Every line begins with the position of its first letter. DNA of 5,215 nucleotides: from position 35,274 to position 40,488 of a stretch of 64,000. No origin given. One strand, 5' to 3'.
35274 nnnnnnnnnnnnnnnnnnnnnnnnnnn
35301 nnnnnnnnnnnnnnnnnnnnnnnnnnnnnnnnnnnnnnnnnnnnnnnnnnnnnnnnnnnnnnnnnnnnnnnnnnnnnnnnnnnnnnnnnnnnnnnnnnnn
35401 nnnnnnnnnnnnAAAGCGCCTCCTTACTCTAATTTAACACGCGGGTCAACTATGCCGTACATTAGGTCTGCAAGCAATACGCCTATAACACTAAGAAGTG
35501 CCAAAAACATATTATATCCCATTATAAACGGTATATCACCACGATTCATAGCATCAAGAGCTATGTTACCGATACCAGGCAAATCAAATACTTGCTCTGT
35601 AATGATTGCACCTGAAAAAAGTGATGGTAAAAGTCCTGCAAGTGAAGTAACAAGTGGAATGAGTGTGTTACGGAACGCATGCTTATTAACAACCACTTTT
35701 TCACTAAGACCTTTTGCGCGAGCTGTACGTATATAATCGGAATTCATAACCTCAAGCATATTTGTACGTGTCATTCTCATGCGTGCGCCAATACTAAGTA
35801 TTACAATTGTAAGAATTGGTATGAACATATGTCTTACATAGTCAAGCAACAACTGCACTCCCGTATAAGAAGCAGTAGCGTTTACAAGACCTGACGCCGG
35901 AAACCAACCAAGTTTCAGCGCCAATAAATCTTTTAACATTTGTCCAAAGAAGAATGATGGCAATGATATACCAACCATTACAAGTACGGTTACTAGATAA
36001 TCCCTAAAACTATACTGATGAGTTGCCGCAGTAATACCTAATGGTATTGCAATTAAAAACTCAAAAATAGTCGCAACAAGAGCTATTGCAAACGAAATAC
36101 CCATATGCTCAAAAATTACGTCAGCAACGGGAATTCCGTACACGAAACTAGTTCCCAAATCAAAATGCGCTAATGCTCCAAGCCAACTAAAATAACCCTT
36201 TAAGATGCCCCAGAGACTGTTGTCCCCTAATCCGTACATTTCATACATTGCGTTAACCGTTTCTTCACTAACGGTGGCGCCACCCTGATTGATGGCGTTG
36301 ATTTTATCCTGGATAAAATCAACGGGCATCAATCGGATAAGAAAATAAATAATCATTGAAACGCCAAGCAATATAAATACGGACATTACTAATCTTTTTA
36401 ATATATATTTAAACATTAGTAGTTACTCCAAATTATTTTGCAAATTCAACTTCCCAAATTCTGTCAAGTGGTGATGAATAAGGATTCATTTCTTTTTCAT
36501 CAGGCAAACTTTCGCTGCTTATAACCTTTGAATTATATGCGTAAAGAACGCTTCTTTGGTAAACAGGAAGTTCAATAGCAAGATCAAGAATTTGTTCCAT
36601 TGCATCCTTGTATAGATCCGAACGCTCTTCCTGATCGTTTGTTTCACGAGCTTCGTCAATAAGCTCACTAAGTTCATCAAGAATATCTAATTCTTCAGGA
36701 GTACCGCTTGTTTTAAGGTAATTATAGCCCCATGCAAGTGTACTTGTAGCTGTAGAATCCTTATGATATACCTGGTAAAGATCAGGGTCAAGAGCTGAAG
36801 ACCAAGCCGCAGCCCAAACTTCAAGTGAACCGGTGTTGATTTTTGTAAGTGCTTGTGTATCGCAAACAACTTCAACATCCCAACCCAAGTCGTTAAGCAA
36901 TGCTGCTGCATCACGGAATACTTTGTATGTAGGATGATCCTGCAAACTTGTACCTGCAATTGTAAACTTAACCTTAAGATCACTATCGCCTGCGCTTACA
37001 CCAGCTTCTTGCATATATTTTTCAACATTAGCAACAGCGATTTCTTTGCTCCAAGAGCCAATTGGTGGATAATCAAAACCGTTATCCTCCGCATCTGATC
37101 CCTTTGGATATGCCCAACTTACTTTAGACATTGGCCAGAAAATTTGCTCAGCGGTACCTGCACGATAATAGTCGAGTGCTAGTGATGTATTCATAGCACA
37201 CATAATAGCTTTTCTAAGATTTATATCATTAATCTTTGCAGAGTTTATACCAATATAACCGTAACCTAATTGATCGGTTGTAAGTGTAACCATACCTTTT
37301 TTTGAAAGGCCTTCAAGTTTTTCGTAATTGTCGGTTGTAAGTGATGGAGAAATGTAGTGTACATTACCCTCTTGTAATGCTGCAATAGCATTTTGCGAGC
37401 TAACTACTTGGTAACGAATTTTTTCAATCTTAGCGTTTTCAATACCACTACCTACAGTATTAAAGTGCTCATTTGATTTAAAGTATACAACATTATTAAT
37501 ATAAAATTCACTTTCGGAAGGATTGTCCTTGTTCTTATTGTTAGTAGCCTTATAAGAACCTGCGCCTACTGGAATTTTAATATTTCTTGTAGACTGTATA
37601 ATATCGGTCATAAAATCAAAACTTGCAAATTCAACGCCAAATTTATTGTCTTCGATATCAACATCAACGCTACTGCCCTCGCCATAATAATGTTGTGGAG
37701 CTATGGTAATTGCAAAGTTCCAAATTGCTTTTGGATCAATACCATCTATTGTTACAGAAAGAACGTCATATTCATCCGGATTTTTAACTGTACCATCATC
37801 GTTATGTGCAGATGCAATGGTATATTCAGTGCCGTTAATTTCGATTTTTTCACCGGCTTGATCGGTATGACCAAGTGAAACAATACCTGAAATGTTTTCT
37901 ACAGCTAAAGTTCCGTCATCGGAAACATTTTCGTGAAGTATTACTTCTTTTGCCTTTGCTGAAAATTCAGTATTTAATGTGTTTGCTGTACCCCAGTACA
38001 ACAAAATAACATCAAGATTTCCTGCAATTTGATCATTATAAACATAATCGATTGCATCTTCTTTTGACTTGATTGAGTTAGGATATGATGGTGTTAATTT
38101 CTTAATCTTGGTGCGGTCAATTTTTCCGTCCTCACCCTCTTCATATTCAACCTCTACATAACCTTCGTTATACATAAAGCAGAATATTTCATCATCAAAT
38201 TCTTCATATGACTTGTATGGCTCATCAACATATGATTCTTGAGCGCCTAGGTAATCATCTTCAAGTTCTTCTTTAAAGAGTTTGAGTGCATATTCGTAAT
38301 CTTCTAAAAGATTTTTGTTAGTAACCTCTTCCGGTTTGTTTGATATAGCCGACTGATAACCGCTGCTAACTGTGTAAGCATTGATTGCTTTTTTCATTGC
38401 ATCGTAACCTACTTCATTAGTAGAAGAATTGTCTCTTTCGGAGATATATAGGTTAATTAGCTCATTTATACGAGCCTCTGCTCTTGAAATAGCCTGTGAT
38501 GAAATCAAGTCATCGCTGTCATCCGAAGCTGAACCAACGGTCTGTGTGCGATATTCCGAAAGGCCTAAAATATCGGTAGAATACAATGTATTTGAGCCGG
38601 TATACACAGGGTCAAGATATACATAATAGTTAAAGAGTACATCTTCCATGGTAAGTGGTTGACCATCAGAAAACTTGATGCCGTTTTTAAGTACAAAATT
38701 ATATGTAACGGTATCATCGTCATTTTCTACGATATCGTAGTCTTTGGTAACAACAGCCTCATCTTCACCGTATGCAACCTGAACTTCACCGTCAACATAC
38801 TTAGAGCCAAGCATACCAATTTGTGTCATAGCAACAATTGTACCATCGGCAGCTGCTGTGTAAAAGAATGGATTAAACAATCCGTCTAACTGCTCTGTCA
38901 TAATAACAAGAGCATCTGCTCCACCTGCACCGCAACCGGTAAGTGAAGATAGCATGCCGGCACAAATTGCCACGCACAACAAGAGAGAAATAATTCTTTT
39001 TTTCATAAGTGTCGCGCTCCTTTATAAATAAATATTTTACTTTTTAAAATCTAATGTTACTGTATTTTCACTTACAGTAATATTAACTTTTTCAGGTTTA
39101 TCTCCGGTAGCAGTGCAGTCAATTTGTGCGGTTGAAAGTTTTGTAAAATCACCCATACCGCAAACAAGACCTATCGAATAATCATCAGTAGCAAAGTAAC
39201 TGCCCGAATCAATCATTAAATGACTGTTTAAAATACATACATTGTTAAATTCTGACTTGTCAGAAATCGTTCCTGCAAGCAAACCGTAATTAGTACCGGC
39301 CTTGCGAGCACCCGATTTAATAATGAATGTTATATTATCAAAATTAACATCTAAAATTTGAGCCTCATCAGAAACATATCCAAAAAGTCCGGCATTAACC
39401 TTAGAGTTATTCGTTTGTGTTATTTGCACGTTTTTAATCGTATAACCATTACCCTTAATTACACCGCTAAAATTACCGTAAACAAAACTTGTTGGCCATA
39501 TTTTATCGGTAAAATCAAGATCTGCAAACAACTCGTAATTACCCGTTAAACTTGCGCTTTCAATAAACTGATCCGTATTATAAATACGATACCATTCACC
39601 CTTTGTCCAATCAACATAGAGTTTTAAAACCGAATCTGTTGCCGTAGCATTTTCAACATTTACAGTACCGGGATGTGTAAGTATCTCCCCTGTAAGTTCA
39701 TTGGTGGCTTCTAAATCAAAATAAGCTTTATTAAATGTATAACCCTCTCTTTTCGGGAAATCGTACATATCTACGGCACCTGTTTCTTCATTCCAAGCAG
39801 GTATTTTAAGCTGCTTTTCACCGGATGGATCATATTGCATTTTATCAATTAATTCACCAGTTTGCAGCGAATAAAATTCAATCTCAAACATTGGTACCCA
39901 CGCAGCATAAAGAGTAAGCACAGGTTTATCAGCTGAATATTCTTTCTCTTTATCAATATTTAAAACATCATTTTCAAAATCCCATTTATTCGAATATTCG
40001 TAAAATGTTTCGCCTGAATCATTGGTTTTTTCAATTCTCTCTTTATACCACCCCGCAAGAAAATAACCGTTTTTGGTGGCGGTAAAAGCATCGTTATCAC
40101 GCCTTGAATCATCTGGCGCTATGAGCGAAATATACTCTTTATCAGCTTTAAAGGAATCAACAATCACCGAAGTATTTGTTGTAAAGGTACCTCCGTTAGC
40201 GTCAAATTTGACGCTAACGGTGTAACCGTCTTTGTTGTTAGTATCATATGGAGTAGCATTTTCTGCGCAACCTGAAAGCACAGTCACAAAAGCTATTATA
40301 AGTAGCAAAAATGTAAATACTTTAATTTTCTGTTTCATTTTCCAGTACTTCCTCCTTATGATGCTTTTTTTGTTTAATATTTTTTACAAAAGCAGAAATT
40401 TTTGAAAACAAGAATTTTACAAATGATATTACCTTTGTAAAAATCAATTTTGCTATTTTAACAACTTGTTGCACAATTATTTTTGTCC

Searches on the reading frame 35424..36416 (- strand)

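Call 33: search_protein_families(library=pfam, proteins=[window:35424-36416:-], max_evalue=0.001)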
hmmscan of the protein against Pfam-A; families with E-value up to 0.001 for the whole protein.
window:35424-36416:- (330 aa): 2 families
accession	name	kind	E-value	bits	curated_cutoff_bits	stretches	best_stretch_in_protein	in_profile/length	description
PF00528.27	BPD_transp_1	-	1.4e-34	119.8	26.4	1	123-328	1-183/184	Binding-protein-dependent transport system inner membrane component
PF19300.4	BPD_transp_1_N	-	0.00022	21.8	23.8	1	1-81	1-83/114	Binding-prot-dependent transport system membrane comp, N-term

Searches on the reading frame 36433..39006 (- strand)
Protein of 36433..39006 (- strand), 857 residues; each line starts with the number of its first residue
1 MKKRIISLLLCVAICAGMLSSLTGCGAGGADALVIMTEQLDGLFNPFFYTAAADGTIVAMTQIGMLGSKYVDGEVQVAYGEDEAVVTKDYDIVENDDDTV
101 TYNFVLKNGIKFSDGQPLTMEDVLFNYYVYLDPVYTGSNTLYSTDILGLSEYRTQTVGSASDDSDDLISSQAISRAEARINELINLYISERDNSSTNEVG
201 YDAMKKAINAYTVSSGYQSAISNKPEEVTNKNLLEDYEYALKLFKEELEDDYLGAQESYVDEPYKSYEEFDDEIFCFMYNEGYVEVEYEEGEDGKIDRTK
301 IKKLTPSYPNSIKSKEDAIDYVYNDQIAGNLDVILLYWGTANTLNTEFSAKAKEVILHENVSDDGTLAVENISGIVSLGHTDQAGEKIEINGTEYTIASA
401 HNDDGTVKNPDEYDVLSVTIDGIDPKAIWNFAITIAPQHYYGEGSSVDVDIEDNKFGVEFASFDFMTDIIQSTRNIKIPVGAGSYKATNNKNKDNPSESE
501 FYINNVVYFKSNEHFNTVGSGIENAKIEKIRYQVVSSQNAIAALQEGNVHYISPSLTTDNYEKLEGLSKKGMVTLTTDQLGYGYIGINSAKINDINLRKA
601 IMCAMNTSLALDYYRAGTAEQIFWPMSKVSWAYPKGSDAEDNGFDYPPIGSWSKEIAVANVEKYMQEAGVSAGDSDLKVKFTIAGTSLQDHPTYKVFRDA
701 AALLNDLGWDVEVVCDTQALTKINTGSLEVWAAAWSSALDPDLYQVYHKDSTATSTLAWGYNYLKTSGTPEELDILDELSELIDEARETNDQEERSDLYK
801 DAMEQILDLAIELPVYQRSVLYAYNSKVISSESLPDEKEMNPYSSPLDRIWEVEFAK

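Call 33: search_protein_families(library=pfam, proteins=[window:36433-39006:-], max_evalue=0.001)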
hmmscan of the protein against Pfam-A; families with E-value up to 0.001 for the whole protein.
window:36433-39006:- (857 aa): 1 family
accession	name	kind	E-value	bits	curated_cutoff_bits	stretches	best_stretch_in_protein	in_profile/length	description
PF00496.27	SBP_bac_5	-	9.7e-28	97.8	32.4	2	471-749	107-360/368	Bacterial extracellular solute-binding proteins, family 5 Middle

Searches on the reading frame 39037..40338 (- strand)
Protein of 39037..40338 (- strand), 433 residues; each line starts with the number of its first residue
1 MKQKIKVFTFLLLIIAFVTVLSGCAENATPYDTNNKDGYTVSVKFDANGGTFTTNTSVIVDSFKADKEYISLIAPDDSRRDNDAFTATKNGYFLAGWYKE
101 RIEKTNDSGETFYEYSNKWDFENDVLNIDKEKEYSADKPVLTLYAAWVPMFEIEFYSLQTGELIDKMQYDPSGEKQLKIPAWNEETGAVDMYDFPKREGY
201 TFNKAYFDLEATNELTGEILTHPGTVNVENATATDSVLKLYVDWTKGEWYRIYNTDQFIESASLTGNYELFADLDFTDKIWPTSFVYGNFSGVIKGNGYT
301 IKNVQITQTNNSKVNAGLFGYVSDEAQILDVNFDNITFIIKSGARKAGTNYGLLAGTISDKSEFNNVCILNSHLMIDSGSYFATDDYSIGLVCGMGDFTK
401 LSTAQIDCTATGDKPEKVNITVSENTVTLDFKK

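Call 33: search_protein_families(library=pfam, proteins=[window:39037-40338:-], max_evalue=0.001)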
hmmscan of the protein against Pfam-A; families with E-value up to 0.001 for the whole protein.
window:39037-40338:- (433 aa): 0 families

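Call 51: find_homologous_proteins(query=window:39037-40338:-)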
Query window:39037-40338:- (433 aa): 1781 proteins with E <= 0.001 among 7347 candidates; the best 120 are listed.
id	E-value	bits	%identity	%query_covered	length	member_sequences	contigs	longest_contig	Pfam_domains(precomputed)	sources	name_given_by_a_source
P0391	4.2e-290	980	100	100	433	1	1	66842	-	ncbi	-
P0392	3.8e-223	759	77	100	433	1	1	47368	-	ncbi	-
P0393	9.7e-221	752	78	95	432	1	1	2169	-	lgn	-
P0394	3.2e-219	746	75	100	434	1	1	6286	-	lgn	-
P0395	1.1e-218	745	75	100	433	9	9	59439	-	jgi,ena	-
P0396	1.1e-218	745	75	100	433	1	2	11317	-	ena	-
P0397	6.4e-217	739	74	100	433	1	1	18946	-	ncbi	-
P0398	1.9e-216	737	74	100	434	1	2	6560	-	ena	-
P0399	2.7e-216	737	74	100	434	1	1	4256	-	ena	-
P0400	2.7e-216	737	74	100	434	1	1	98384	-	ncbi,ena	-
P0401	6.0e-216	736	74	100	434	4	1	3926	-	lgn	-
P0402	6.5e-216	736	74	100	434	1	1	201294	-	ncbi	-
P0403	7.5e-216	735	74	100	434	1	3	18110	-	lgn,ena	-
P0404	1.5e-215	734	74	100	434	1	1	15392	-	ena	-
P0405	1.8e-215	734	74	100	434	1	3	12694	-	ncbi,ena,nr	ncbi:MAG: hypothetical protein IJY79_08755 [Clostridia bacterium]|nr:hypothetical protein [Clostridi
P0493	1.3e-168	580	57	100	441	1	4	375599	-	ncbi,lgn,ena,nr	ncbi:MAG: hypothetical protein IJZ23_05275 [Roseburia sp.]|nr:hypothetical protein [Roseburia sp.]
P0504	1.8e-166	573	59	100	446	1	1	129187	-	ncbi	-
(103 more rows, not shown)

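Call 52: find_encoding_contigs(protein=P0504, flank=10000, max_places=1)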
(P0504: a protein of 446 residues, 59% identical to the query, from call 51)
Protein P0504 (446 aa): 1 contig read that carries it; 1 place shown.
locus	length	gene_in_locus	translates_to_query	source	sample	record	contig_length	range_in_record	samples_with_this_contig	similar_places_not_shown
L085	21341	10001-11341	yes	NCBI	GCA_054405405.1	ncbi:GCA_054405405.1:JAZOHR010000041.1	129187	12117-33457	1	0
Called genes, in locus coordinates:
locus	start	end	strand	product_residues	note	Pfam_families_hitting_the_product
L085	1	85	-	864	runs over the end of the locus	PF00690:Cation_ATPase_N, PF00122:E1-E2_ATPase, PF00702:Hydrolase, PF13246:Cation_ATPase, PF00689:Cation_ATPase_C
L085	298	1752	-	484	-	PF12838:Fer4_7 (faint), PF12801:Fer4_5, PF00037:Fer4 (weak), PF13484:Fer4_16 (weak), PF00578:AhpC-TSA, PF00085:Thioredoxin, PF08534:Redoxin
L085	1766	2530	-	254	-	-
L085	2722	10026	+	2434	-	PF00082:Peptidase_S8, PF02225:PA, PF06280:fn3_5, PF02368:Big_2 (weak), PF13306:LRR_5, PF13855:LRR_8 (faint), PF13306:LRR_5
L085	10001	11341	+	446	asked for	-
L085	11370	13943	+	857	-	PF00496:SBP_bac_5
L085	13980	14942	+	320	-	PF00528:BPD_transp_1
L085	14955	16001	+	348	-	PF12911:OppC_N, PF00528:BPD_transp_1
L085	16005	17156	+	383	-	PF00005:ABC_tran, PF08352:oligo_HPY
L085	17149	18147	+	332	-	PF00005:ABC_tran, PF13304:AAA_21 (faint), PF08352:oligo_HPY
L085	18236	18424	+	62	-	-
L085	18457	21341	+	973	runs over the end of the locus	PF00578:AhpC-TSA, PF08534:Redoxin, PF13905:Thioredoxin_8 (weak)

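Call 53: find_encoding_contigs(protein=P0493, flank=10000, max_places=1)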
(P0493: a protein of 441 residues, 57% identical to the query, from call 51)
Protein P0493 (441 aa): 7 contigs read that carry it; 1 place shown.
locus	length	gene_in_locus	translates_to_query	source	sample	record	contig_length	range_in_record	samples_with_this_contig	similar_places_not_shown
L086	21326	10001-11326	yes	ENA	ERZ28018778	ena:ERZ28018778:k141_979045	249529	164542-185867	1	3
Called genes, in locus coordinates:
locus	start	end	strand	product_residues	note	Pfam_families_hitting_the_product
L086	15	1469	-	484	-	PF25160:LdpA_Fe-S-bd (faint), PF12801:Fer4_5, PF00037:Fer4 (weak), PF12838:Fer4_7 (weak), PF13484:Fer4_16 (weak), PF00085:Thioredoxin, PF00578:AhpC-TSA, PF08534:Redoxin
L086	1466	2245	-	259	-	-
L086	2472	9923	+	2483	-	PF00082:Peptidase_S8, PF02225:PA, PF06280:fn3_5, PF02368:Big_2 (weak), PF13306:LRR_5, PF13855:LRR_8 (faint), PF13306:LRR_5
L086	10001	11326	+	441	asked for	-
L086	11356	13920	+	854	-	PF00496:SBP_bac_5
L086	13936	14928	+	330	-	PF00528:BPD_transp_1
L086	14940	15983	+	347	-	PF12911:OppC_N, PF00528:BPD_transp_1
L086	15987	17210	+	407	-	PF00005:ABC_tran, PF08352:oligo_HPY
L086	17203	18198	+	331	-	PF00005:ABC_tran, PF13304:AAA_21 (faint), PF08352:oligo_HPY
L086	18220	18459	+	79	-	-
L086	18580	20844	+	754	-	PF02837:Glyco_hydro_2_N, PF22666:Glyco_hydro_2_N2 (weak), PF22820:TcaA_3rd_4th (faint), PF00703:Glyco_hydro_2, PF02836:Glyco_hydro_2_C, PF16355:DUF4982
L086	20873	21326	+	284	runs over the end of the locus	PF01134:GIDA (faint), PF07992:Pyr_redox_2, PF13738:Pyr_redox_3 (faint)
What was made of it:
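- One block has no adjacent cassette (call 53).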
